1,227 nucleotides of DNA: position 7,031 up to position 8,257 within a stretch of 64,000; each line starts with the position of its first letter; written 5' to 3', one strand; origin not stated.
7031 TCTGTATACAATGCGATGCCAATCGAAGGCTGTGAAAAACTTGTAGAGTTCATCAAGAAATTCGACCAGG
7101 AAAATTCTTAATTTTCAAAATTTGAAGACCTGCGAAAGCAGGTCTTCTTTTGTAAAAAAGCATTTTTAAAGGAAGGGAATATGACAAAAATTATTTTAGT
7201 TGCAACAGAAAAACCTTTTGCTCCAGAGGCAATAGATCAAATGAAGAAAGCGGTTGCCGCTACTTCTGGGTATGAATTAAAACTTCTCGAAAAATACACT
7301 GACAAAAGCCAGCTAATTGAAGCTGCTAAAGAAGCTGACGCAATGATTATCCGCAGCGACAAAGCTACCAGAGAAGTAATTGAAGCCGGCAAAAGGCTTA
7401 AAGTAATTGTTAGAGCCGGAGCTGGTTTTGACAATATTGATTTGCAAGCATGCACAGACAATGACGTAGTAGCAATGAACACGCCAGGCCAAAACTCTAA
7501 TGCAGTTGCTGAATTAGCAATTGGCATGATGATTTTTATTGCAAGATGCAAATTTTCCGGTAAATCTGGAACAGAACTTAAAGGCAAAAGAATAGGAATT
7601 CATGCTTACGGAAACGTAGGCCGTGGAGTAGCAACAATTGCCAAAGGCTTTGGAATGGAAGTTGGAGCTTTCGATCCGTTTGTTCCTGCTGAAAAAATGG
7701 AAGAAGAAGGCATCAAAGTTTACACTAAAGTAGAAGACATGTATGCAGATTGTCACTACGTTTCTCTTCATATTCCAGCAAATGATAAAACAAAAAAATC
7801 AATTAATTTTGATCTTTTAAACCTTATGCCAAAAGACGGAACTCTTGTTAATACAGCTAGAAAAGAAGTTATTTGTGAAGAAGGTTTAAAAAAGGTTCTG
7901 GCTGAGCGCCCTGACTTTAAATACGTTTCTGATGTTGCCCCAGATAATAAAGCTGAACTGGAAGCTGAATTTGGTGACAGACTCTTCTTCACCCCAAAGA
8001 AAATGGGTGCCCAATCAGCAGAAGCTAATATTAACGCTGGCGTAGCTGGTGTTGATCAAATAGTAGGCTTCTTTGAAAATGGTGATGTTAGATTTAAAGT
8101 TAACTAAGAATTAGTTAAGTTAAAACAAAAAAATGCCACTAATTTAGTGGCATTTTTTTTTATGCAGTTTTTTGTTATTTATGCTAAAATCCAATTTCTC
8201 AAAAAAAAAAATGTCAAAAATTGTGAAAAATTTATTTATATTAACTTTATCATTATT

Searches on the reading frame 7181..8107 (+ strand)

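Call 15: search_protein_families(library=pfam, proteins=[window:7181-8107:+], max_evalue=0.00001)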
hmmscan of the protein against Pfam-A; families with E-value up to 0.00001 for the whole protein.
window:7181-8107:+ (308 aa): 2 families
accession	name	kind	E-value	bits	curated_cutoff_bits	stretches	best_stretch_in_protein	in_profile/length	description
PF02826.25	2-Hacid_dh_C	-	4.5e-30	104.8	25.1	1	128-260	29-161/178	D-isomer specific 2-hydroxyacid dehydrogenase, NAD binding domain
PF00389.36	2-Hacid_dh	-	1.4e-27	96.4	24.6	1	14-308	8-134/134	D-isomer specific 2-hydroxyacid dehydrogenase, catalytic domain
